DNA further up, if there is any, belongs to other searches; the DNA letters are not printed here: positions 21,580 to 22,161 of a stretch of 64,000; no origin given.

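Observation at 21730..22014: Phage-encoded SemiSWEET-like (PQ-loop) minimal transporter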

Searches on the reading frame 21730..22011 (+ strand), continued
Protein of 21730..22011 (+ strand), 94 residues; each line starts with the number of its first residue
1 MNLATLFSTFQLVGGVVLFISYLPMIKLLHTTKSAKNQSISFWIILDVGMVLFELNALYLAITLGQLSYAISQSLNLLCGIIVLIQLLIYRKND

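Call 40: find_encoding_contigs(protein=P0357, flank=5000, max_places=2)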
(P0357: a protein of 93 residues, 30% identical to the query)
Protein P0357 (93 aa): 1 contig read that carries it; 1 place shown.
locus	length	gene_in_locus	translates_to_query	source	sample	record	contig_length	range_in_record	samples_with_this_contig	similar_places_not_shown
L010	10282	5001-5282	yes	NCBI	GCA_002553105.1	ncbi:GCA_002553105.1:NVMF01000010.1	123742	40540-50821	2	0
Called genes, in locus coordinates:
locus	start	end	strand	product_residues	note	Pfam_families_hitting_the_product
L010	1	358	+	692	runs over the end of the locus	PF16467:DUF5048 (weak)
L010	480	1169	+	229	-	PF02839:CBM_5_12 (faint)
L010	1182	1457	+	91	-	-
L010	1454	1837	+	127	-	-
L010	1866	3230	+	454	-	-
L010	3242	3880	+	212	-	-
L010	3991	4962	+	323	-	PF01510:Amidase_2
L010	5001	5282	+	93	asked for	PF04193:PQ-loop (weak)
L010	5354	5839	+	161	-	PF05708:Peptidase_C92 (weak)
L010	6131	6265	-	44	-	-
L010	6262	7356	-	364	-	PF18801:RapH_N, PF13424:TPR_12 (weak)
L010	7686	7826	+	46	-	-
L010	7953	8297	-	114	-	PF12844:HTH_19, PF01381:HTH_3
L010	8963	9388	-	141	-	-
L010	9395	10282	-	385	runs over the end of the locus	PF14072:DndB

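Call 42: search_dna_similar(query=P0028, collection=phages, mode=protein, max_evalue=0.001, max_rows=40)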
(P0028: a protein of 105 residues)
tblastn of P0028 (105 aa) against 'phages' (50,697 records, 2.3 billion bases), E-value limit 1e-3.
Records with a match: 3; places in all: 3; records where one place covers at least 80% of the query: 0.
Best place of each record, by identity: <60% 3.
By first word of the organism name: Bacillus 2; Sporosarcina 1.
By host as written in the record: Bacillus cohnii 2; Sporosarcina aquimarina 1.
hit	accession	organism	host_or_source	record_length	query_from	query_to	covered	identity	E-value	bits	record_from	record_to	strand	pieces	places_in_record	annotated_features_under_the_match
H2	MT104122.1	Sporosarcina phage Lietuvens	Sporosarcina aquimarina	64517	5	81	73%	33.8%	3e-5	47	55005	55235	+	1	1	PQ loop repeat protein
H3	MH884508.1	Bacillus phage vB_BcoS-136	Bacillus cohnii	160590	7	83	73%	32.5%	3e-4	44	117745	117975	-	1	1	PQ loop repeat protein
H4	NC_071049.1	Bacillus phage vB_BcoS-136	Bacillus cohnii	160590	7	83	73%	32.5%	3e-4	44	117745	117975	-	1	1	PQ loop repeat protein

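Call 43: search_dna_similar(query=P0062, collection=phages, mode=protein, max_evalue=0.001, max_rows=40)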
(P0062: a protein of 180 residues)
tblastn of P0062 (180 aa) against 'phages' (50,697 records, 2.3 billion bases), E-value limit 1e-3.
No match.

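Call 44: get_annotated_region(hit=H3, flank=6000)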
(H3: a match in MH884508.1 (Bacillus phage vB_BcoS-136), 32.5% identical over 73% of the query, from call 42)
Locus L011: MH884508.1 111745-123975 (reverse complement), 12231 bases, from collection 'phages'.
description: Bacillus phage vB_BcoS-136, complete genome.
organism: Bacillus phage vB_BcoS-136 (NCBI taxid 2419619)
taxonomy: Viruses; Duplodnaviria; Heunggongvirae; Uroviricota; Caudoviricetes; Kenyattavirus; Kenyattavirus kv136
host: Bacillus cohnii; source: Lake Elmenteita sediment; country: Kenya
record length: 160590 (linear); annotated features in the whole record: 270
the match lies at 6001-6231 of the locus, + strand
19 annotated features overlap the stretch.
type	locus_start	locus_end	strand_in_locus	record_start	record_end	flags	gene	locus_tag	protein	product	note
CDS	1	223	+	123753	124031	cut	-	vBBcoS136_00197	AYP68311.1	hypothetical protein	-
CDS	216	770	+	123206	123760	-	gmk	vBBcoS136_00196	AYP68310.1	guanylate kinase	putative homolog of YP_008873400 hypothetical protein [Bacillus phage vB_BanS-Tsamsa]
CDS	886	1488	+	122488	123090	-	dnaJ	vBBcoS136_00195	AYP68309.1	chaperone protein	putative homolog of DnaJ domain protein [Peptoniphilus sp. oral taxon 375]; chaperone protein DnaJ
CDS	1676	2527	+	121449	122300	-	apr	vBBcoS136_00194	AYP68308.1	subtilisin DY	putative homolog of YP_008873415 hypothetical protein [Bacillus phage vB_BanS-Tsamsa]; conserved domain ...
CDS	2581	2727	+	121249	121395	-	-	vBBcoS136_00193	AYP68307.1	hypothetical protein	-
CDS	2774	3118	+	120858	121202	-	-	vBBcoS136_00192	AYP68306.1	hypothetical protein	putative homolog of WP_000100139 hypothetical protein [Bacillus thuringiensis], hypothetical protein [Bacillus phage ...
CDS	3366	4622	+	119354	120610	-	-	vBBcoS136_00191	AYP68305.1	RNA ligase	putative homolog of uncharacterized protein CBO05P1_012 [Clostridium botulinum B str. Osaka05], RNA ligase ...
CDS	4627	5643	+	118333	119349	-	-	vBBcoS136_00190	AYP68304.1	polynucleotide kinase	putative homolog of YP_008873417 hypothetical protein [Bacillus phage vB_BanS-Tsamsa]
CDS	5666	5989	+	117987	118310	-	-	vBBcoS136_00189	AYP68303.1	hypothetical protein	-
CDS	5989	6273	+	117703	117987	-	-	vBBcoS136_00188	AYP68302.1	PQ loop repeat protein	putative homolog of hypothetical protein phi8074-B1_00061 [Clostridium phage phi8074-B1]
CDS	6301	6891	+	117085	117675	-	clpP1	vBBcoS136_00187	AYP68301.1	ATP-dependent Clp protease proteolytic subunit 1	putative homolog of YP_008873419 hypothetical protein [Bacillus phage vB_BanS-Tsamsa] and ATP-dependent Clp ...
CDS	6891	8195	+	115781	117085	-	ligA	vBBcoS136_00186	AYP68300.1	DNA ligase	putative homolog of DNA ligase, ATP-dependent [Bacillus phage vB_BanS-Tsamsa], ATP-dependent DNA ligase [Paenibacillus ...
CDS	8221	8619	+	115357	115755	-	-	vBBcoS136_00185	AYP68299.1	hypothetical protein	putative homolog of YP_008873422 hypothetical protein [Bacillus phage vB_BanS-Tsamsa]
CDS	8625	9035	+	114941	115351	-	-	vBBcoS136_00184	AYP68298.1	hypothetical protein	putative homolog of YP_008873423 hypothetical protein [Bacillus phage vB_BanS-Tsamsa]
CDS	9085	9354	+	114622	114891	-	-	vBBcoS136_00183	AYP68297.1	hypothetical protein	-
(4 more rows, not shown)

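Call 46: search_dna_similar(query=L011:5989-6270:+, collection=phages, mode=protein, max_evalue=0.01, max_rows=40)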
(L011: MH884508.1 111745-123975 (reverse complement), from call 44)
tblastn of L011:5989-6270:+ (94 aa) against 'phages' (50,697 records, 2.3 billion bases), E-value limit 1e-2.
Records with a match: 40; places in all: 40; records where one place covers at least 80% of the query: 40.
Best place of each record, by identity: >=99% 2; 80-90% 1; <60% 37.
By first word of the organism name: Clostridium 32; Mammaliicoccus 3; Bacillus 2; Geobacillus 1; Sporosarcina 1; Staphylococcus 1.
By host as written in the record: Clostridium sporogenes ATCC-15579 30; Bacillus cohnii 2; Clostridium sporogenes 2; Geobacillus stearothermophilus ATCC 10149 1; Sporosarcina aquimarina 1; Staphylococcus saprophyticus 1; Mammaliicoccus sciuri Dog036 1; Mammaliicoccus sciuri Dog127 1; and 1 more.
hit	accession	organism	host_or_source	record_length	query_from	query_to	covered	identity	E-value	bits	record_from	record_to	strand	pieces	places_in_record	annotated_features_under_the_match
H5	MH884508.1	Bacillus phage vB_BcoS-136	Bacillus cohnii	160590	1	94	100%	100.0%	1e-52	181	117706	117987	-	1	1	PQ loop repeat protein | hypothetical protein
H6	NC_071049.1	Bacillus phage vB_BcoS-136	Bacillus cohnii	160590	1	94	100%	100.0%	1e-52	181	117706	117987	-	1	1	PQ loop repeat protein | hypothetical protein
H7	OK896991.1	Geobacillus phage GR1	Geobacillus stearothermophilus ATCC ...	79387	1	93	99%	80.6%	1e-41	149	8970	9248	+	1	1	PQ loop repeat protein | nucleoside 2-deoxyribosyltransferase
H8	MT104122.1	Sporosarcina phage Lietuvens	Sporosarcina aquimarina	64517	5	92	94%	56.8%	1e-27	109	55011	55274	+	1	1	PQ loop repeat protein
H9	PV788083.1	Clostridium phage CS32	Clostridium sporogenes ATCC-15579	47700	7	91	90%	38.8%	4e-9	57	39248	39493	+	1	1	none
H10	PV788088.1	Clostridium phage CS38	Clostridium sporogenes ATCC-15579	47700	7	91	90%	38.8%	4e-9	57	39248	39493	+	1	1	none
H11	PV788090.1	Clostridium phage CS43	Clostridium sporogenes ATCC-15579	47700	7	91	90%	38.8%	4e-9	57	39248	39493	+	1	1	none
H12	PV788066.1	Clostridium phage CS06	Clostridium sporogenes ATCC-15579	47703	7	91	90%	38.8%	4e-9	57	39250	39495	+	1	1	none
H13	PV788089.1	Clostridium phage CS42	Clostridium sporogenes ATCC-15579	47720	7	91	90%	38.8%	4e-9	57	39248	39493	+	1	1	none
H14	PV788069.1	Clostridium phage CS12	Clostridium sporogenes ATCC-15579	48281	7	91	90%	38.8%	4e-9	57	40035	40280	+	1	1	none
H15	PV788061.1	Clostridium phage CS01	Clostridium sporogenes ATCC-15579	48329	7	91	90%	38.8%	4e-9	57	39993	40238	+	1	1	none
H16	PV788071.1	Clostridium phage CS15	Clostridium sporogenes ATCC-15579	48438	7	91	90%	38.8%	4e-9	57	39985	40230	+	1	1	none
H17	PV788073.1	Clostridium phage CS19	Clostridium sporogenes ATCC-15579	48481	7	91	90%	38.8%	4e-9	57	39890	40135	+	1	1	none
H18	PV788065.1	Clostridium phage CS05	Clostridium sporogenes ATCC-15579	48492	7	91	90%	38.8%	4e-9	57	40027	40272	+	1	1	none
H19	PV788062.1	Clostridium phage CS02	Clostridium sporogenes ATCC-15579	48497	7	91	90%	38.8%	4e-9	57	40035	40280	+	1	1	none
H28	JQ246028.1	Clostridium phage phi8074-B1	Clostridium sporogenes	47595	3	90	94%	37.5%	4e-8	54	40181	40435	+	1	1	hypothetical protein (x2)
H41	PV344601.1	Staphylococcus phage RQ1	Staphylococcus saprophyticus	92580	14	93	85%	33.8%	6e-3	40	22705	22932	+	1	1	hypothetical protein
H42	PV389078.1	Mammaliicoccus phage phi36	Mammaliicoccus sciuri Dog036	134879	6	92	93%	28.7%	3e-4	43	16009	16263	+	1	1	hypothetical protein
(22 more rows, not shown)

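Call 47: search_dna_similar(query=P0357, collection=phages, mode=protein, max_evalue=0.01, max_rows=40)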
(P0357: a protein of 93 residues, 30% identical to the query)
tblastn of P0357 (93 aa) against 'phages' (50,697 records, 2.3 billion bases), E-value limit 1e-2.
Records with a match: 1; places in all: 1; records where one place covers at least 80% of the query: 1.
Best place of each record, by identity: <60% 1.
By first word of the organism name: Sporosarcina 1.
By host as written in the record: Sporosarcina aquimarina 1.
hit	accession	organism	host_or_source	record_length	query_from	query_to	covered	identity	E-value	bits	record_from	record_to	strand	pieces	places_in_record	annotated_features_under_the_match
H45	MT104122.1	Sporosarcina phage Lietuvens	Sporosarcina aquimarina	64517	4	93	97%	32.6%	4e-3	40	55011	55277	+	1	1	PQ loop repeat protein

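Call 48: get_annotated_region(hit=H7, flank=5000)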
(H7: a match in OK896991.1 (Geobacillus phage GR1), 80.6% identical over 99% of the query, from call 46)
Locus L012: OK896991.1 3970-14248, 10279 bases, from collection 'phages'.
description: Geobacillus phage GR1, complete genome.
organism: Geobacillus phage GR1 (NCBI taxid 2890879)
taxonomy: Viruses; Duplodnaviria; Heunggongvirae; Uroviricota; Caudoviricetes
host: Geobacillus stearothermophilus ATCC 10149; source: soil from roadside; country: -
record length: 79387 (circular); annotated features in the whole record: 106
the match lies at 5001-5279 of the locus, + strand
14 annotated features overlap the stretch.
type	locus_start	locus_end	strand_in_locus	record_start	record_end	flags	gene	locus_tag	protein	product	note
CDS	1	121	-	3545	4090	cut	-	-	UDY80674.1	integrase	Phage integrase, site-specific tyrosine recombi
CDS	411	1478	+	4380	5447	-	-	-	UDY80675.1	hypothetical protein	-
CDS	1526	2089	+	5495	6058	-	-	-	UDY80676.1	hypothetical protein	-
CDS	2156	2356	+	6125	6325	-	-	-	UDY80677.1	hypothetical protein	-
CDS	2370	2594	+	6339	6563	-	-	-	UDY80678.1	hypothetical protein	-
CDS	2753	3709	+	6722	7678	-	-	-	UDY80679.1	hypothetical protein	-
CDS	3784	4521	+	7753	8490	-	-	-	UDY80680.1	hypothetical protein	-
CDS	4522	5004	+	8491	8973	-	-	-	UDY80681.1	nucleoside 2-deoxyribosyltransferase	Nucleoside 2-deoxyribosyltransferase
CDS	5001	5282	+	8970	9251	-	-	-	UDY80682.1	PQ loop repeat protein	-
CDS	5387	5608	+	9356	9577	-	-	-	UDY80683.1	hypothetical protein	-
CDS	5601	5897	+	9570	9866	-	-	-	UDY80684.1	hypothetical protein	-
CDS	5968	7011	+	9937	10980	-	-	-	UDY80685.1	P-loop containing nucleoside triphosphate hydrolase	P-loop NTPase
CDS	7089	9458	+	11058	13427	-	-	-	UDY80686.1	ribonucleotide reductase of class Ia (aerobic), alpha subunit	Ribonucleotide reductase of class Ia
CDS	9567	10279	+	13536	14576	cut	-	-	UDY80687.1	ribonucleotide reductase of class Ia (aerobic), beta subunit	Ribonucleotide reductase of class Ia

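Call 49: get_annotated_region(hit=H28, flank=5000)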
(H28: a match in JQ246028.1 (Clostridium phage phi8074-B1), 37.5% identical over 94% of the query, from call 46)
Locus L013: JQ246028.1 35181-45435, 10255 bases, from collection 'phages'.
description: Clostridium phage phi8074-B1, complete genome.
organism: Clostridium phage phi8074-B1 (NCBI taxid 1147137)
taxonomy: Viruses; Duplodnaviria; Heunggongvirae; Uroviricota; Caudoviricetes
host: Clostridium sporogenes; source: -; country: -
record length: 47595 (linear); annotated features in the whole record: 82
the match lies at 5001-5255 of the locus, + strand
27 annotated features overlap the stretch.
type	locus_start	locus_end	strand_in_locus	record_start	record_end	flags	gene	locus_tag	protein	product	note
CDS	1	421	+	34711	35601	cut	-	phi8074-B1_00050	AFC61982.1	hypothetical protein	-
CDS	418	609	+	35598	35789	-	-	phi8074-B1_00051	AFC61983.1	hypothetical protein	-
CDS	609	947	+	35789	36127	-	-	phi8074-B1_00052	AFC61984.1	hypothetical protein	-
CDS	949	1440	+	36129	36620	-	-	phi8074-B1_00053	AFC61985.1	hypothetical protein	-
CDS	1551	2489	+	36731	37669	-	-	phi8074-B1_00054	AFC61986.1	hypothetical protein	-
CDS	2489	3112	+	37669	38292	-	-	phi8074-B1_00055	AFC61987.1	hypothetical protein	-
CDS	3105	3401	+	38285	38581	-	-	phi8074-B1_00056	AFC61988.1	hypothetical protein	-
CDS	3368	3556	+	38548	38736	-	-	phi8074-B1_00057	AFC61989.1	hypothetical protein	-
CDS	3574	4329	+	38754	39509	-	-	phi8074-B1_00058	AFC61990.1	putative nucleoside 2-deoxyribosyltransferase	-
CDS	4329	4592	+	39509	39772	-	-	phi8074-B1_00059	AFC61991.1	hypothetical protein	-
CDS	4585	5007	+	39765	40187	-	-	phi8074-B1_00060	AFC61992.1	hypothetical protein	-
CDS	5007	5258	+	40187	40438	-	-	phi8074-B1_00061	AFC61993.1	hypothetical protein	-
CDS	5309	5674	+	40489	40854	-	-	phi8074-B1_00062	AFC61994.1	hypothetical protein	-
CDS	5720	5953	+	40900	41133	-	-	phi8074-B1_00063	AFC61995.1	hypothetical protein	-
CDS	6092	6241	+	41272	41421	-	-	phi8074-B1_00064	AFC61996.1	hypothetical protein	-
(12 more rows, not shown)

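Call 50: get_annotated_region(hit=H42, flank=5000)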
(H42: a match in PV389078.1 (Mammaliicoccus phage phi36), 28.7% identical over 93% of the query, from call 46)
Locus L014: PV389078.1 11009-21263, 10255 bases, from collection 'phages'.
description: Mammaliicoccus phage phi36, complete genome.
organism: Mammaliicoccus phage phi36 (NCBI taxid 3414227)
taxonomy: Viruses
host: Mammaliicoccus sciuri Dog036; source: induction of prophage; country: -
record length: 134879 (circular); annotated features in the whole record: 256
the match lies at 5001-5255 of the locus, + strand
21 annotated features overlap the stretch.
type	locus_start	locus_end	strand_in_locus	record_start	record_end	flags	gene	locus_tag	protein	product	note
CDS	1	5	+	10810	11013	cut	-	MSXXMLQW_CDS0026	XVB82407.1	hypothetical protein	-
CDS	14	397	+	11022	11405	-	-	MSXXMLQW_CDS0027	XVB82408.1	hypothetical protein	-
CDS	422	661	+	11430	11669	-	-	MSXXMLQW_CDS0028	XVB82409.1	hypothetical protein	-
CDS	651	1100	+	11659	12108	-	-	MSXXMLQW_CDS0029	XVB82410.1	hypothetical protein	-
CDS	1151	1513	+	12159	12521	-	-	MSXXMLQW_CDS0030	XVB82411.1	hypothetical protein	-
CDS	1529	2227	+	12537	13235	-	-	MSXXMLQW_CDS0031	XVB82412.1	hypothetical protein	-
CDS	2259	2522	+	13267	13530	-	-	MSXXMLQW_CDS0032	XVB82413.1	hypothetical protein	-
CDS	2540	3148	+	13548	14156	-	-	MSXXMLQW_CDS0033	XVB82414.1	hypothetical protein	-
CDS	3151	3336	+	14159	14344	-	-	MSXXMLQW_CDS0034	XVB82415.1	hypothetical protein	-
CDS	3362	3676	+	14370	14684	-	-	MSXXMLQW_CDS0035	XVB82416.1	hypothetical protein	-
CDS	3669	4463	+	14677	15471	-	-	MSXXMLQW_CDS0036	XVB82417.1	lipoprotein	-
CDS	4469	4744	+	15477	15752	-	-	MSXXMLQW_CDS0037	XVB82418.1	hypothetical protein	-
CDS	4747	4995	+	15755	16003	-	-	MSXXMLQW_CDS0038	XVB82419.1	hypothetical protein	-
CDS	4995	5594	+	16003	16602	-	-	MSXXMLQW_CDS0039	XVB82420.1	hypothetical protein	-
CDS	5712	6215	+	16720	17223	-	-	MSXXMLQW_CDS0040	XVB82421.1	Mu Gam-like end protection protein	-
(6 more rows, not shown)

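Call 51: get_annotated_region(hit=H41, flank=5000)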
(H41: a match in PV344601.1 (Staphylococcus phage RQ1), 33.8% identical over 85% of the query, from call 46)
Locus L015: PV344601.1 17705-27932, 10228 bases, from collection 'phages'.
description: Staphylococcus phage RQ1, complete genome.
organism: Staphylococcus phage RQ1 (NCBI taxid 3412444)
taxonomy: Viruses
host: Staphylococcus saprophyticus; source: sewage; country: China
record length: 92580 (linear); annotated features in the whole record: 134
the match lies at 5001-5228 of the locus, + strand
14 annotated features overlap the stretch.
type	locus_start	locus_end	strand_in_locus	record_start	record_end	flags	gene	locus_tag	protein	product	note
CDS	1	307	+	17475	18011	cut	-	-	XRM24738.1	hypothetical protein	-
CDS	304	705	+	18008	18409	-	-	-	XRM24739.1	hypothetical protein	-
CDS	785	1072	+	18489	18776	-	-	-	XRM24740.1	hypothetical protein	-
CDS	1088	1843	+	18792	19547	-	-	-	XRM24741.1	PhoH-like phosphate starvation-inducible protein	-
CDS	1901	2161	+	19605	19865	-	-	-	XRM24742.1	membrane protein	-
CDS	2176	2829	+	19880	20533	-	-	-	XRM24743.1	nucleoside 2-deoxyribosyltransferase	-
CDS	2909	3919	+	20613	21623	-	-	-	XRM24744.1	four helix bundle protein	-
CDS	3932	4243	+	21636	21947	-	-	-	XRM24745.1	hypothetical protein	-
CDS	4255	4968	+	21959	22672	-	-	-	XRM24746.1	HNH endonuclease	-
CDS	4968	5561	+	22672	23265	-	-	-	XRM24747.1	hypothetical protein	-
CDS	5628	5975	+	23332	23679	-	-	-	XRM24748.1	hypothetical protein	-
CDS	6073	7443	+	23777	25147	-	-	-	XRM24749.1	DNA polymerase III alpha subunit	-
CDS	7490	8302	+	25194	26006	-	-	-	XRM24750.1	endonuclease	-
CDS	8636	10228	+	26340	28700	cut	-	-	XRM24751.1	DNA polymerase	-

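Call 56: find_related_loci(query=A3, collection=viral_contigs, flank=5000)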
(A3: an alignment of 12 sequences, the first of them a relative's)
Query A3 (93 aa) in viral_contigs; peptide patterns used: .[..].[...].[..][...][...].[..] (x = any residue, [..] = any of these).
219 stretches matched a pattern; 2 encode a relative of the query (tblastn E <= 1e-3); 2 distinct loci.
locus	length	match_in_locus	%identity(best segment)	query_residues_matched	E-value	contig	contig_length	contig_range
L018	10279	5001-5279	92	1-93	4e-54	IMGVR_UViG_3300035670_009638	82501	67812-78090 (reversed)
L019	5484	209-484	84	1-92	2e-47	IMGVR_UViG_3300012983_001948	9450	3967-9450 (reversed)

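Call 61: find_related_loci(query=A1, collection=genome_contigs, flank=6000)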
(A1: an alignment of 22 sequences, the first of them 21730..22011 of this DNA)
Query A1 (94 aa) in genome_contigs; peptide patterns used: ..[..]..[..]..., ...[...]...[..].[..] (x = any residue, [..] = any of these).
34 stretches matched a pattern; 1 encode a relative of the query (tblastn E <= 1e-3); 1 distinct loci.
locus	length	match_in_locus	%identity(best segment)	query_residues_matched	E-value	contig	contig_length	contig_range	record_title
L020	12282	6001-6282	100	1-94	4e-59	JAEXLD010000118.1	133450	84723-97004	MAG: Bacillota bacterium isolate OH_HBlB_263 k127_1938060, whole genome shotgun sequence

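Call 64: find_related_loci(query=A4, collection=viral_contigs, flank=5000)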
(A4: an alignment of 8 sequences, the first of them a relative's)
Query A4 (105 aa) in viral_contigs; peptide patterns used: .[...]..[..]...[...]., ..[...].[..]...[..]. (x = any residue, [..] = any of these).
160 stretches matched a pattern; 2 encode a relative of the query (tblastn E <= 1e-3); 2 distinct loci.
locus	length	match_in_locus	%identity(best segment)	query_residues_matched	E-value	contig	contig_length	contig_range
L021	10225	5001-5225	33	19-96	9e-8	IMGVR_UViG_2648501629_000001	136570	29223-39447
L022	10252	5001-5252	33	14-99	1e-7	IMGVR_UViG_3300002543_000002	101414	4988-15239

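Call 76: search_protein_families(library=phrogs, proteins=[P0357, L012:5001-5279:+, L015:4968-5558:+, L022:4944-5603:+, L013:5007-5255:+], max_evalue=0.001)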
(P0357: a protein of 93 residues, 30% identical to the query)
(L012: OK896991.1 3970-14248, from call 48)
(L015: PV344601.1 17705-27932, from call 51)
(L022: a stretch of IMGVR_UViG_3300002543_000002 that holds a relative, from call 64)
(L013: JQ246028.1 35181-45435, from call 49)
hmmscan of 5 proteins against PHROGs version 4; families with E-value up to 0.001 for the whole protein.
P0357 (93 aa): 1 family
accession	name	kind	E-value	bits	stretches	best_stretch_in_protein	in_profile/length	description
phrog_25992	-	unknown function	5.1e-11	43.9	1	4-92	5-92/120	-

L012:5001-5279:+ (93 aa): 2 families
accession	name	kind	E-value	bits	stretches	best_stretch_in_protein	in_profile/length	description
phrog_25992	-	unknown function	3.7e-25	89.5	1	1-91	1-91/120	-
phrog_2642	-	unknown function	1.2e-05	26.1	1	6-92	5-87/197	-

L015:4968-5558:+ (197 aa): 3 families
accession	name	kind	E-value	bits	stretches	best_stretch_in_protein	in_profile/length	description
phrog_2642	-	unknown function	2.7e-51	175.1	1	2-194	3-195/197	-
phrog_25992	-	unknown function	4.2e-19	69.9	2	4-105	6-111/120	-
phrog_33985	-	unknown function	6.2e-05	24.1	1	2-62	6-66/70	-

L022:4944-5603:+ (220 aa): 2 families
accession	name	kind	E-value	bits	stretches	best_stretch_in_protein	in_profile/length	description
phrog_2642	-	unknown function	1.1e-31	111.1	1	15-215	6-195/197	-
phrog_25992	-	unknown function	1e-21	78.3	2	16-101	8-96/120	-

L013:5007-5255:+ (83 aa): 3 families
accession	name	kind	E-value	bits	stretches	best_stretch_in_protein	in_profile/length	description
phrog_25992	-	unknown function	2e-38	132.3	1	1-83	5-90/120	-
phrog_2642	-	unknown function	9e-13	49.4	1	1-79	4-82/197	-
phrog_33985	-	unknown function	6.7e-05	24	1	3-48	9-54/70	-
